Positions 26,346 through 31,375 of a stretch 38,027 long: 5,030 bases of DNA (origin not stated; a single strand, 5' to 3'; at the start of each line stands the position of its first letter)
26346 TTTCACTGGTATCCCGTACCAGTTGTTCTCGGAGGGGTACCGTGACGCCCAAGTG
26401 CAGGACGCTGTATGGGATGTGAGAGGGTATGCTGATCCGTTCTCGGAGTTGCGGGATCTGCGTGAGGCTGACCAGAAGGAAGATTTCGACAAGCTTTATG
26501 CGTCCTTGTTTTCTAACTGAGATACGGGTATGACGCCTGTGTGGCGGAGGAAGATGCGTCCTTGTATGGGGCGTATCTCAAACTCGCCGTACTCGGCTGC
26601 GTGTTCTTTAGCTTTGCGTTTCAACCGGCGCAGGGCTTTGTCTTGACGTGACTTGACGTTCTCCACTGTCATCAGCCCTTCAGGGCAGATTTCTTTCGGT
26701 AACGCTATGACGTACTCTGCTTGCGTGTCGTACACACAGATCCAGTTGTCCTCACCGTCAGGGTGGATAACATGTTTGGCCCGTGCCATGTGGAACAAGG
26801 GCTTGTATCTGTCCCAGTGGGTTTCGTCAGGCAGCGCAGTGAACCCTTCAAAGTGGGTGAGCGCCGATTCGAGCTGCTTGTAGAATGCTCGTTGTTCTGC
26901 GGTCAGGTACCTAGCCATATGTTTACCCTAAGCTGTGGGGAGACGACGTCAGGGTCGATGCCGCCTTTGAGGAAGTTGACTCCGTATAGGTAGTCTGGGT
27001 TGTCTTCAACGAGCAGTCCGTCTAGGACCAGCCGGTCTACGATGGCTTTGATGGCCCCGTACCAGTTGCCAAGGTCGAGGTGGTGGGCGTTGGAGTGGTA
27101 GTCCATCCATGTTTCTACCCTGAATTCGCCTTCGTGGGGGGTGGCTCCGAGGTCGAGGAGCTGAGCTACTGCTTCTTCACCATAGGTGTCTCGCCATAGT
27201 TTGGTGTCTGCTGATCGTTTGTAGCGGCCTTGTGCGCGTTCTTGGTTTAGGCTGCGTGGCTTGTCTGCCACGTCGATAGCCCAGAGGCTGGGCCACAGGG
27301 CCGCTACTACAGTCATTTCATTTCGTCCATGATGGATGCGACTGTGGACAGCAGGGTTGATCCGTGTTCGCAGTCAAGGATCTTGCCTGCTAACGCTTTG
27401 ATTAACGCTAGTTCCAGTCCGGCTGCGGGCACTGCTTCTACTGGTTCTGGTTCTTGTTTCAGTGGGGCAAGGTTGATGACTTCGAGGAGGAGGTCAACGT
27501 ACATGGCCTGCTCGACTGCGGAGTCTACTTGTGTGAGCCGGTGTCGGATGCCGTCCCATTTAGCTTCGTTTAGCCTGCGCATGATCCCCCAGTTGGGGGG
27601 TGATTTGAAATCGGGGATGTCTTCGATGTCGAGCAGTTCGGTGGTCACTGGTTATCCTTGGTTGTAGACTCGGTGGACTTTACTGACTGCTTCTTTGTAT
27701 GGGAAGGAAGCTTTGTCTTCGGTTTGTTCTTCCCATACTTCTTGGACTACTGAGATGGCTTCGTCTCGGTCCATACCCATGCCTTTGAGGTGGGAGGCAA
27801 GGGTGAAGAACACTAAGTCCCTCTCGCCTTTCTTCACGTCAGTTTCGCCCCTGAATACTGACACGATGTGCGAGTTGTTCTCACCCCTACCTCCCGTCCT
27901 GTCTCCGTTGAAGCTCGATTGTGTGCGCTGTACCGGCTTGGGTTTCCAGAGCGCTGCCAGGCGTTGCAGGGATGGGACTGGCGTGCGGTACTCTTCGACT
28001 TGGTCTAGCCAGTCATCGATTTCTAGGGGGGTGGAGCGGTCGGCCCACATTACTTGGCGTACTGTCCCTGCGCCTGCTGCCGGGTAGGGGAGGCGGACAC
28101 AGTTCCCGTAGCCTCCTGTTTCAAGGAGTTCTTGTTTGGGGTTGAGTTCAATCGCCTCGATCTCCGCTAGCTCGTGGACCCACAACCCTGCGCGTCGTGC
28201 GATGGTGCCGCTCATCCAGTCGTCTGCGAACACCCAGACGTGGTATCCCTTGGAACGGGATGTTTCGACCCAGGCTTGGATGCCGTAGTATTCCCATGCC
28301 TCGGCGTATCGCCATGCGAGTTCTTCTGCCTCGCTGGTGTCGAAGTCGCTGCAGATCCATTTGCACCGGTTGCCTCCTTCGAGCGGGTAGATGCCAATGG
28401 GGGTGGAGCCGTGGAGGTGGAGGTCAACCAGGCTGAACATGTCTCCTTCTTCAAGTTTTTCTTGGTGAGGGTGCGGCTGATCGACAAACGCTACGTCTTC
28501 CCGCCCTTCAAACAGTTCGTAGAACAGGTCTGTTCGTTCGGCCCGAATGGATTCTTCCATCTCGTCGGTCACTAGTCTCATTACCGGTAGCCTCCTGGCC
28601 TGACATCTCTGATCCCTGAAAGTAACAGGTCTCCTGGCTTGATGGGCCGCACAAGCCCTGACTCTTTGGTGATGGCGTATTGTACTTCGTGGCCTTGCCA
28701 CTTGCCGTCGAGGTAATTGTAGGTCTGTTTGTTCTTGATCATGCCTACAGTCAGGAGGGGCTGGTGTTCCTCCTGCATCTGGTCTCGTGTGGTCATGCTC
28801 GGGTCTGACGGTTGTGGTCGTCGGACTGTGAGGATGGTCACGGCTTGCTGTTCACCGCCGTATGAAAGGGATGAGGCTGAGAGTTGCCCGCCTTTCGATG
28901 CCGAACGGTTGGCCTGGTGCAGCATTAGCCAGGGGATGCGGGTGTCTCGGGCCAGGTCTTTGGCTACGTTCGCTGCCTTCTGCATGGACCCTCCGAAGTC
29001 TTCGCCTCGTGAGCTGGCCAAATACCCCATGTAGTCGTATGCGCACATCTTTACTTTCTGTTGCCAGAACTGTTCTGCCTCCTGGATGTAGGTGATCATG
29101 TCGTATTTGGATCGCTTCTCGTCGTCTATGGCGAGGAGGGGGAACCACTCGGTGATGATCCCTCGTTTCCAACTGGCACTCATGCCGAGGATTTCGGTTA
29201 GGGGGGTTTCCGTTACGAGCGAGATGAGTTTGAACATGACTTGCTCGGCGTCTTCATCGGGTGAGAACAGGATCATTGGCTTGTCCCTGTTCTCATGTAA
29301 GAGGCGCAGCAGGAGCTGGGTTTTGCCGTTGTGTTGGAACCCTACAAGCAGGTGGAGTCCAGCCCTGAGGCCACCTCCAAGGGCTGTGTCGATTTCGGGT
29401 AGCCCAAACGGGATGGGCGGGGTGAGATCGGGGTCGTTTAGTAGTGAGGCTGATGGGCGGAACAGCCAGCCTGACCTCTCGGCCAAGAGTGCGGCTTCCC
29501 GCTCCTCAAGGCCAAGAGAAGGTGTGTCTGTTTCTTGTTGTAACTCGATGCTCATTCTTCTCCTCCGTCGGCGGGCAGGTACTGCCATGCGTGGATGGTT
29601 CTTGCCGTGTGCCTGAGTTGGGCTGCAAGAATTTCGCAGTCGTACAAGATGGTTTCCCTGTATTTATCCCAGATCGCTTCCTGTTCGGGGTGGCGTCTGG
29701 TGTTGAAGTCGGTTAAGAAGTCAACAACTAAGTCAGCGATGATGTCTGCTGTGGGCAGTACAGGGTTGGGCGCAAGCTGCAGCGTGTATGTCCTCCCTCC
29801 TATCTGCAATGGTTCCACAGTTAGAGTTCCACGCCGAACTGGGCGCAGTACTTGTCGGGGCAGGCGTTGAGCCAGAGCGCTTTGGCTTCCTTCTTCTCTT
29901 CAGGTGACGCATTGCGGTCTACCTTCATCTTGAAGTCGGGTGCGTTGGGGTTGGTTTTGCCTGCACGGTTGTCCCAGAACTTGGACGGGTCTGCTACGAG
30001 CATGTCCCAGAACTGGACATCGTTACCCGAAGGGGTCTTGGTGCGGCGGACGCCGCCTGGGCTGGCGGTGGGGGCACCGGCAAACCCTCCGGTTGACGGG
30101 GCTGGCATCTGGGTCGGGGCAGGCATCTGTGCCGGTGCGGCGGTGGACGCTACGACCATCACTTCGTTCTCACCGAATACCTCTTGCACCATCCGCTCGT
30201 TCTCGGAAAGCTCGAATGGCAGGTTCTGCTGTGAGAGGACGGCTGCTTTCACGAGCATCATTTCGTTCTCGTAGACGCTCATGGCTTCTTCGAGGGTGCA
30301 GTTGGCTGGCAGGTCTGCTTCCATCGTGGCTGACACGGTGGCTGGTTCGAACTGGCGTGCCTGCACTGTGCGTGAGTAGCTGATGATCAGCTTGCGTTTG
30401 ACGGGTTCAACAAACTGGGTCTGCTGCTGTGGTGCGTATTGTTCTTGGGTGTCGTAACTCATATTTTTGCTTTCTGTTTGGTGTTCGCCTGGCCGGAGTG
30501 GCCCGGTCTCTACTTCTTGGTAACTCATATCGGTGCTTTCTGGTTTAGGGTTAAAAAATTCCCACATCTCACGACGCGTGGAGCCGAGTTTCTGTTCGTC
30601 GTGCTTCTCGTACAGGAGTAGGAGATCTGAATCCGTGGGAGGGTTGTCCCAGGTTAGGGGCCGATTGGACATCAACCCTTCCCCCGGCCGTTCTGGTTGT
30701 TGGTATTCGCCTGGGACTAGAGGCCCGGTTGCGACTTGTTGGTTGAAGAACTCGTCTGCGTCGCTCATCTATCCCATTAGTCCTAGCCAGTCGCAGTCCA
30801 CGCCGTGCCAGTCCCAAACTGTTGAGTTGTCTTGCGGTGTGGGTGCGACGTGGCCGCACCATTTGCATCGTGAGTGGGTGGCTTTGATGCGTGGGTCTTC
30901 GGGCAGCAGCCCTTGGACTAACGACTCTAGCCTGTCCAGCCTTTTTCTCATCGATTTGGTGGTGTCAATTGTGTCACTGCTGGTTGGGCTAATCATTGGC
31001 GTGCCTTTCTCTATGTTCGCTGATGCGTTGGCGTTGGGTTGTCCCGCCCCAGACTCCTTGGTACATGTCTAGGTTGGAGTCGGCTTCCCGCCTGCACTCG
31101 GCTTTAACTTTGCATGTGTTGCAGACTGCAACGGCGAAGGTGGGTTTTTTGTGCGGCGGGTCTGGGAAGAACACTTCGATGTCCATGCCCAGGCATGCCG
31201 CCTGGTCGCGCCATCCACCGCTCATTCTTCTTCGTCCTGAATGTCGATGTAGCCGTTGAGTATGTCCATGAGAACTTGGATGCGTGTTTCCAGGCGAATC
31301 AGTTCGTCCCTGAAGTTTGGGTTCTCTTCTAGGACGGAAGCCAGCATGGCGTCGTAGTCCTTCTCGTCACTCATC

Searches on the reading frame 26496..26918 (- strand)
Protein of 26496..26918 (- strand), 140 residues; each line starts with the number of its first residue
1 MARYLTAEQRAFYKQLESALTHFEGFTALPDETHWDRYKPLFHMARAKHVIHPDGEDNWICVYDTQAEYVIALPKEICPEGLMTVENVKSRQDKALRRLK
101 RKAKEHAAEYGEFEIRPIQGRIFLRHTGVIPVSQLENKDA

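Call 14: search_protein_families(library=phrogs, proteins=[window:26496-26918:-], max_evalue=0.01)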
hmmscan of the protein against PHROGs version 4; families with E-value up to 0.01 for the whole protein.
window:26496-26918:- (140 aa): 0 families

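Call 34: search_protein_families(library=pfam, proteins=[window:26496-26918:-], max_evalue=0.05)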
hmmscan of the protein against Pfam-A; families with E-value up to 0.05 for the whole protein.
window:26496-26918:- (140 aa): 1 family
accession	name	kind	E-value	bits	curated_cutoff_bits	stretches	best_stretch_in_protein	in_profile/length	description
PF16307.10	DUF4949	-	0.0062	17.1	31.1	1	41-73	60-94/110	Domain of unknown function (DUF4949)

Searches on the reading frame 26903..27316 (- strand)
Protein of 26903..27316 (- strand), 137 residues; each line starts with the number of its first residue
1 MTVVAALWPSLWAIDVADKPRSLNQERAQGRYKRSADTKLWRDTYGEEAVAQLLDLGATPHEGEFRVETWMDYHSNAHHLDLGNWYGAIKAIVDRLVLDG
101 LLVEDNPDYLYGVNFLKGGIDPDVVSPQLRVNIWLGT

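Call 14: search_protein_families(library=phrogs, proteins=[window:26903-27316:-], max_evalue=0.01)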
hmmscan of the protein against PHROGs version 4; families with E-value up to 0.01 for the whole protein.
window:26903-27316:- (137 aa): 2 families
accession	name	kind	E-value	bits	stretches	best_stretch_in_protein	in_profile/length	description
phrog_34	-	DNA, RNA and nucleotide metabolism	2.2e-07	31.8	1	21-134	83-192/259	RusA-like Holliday junction resolvase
phrog_1682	-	DNA, RNA and nucleotide metabolism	0.0029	18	1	56-121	72-132/387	RusA-like Holliday junction resolvase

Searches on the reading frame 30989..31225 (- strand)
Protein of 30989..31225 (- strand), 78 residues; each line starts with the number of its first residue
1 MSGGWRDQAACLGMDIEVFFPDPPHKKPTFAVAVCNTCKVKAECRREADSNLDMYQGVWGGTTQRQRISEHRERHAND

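Call 14: search_protein_families(library=phrogs, proteins=[window:30989-31225:-], max_evalue=0.01)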
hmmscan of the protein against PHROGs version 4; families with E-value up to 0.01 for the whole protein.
window:30989-31225:- (78 aa): 10 families
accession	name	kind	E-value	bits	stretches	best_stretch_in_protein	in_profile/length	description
phrog_472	-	transcription regulation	3.9e-17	63.3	1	4-76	39-113/523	WhiB transcriptional factor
phrog_1333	-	unknown function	3.4e-15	57.6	1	5-74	20-89/166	-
phrog_12112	-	transcription regulation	2.7e-14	54.6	1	4-73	6-69/130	transcriptional regulator WhiB-like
phrog_14459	-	transcription regulation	4.1e-10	41.2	1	5-75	16-86/137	transcriptional regulator WhiB-like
phrog_8273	-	unknown function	1.2e-08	36.2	1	5-74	110-177/216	-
phrog_14304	-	transcription regulation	6.5e-08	33.6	1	4-70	43-123/187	transcriptional regulator WhiB-like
phrog_10071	-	transcription regulation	3e-07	31.2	1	4-69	12-80/196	transcriptional regulator WhiB-like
phrog_9926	-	transcription regulation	8e-05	24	1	13-74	32-96/107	transcriptional regulator WhiB-like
phrog_31604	-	transcription regulation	0.00012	22.8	1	5-68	16-76/181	transcriptional regulator WhiB-like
phrog_1821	-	transcription regulation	0.0009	20.2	1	5-59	16-69/89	transcriptional regulator WhiB-like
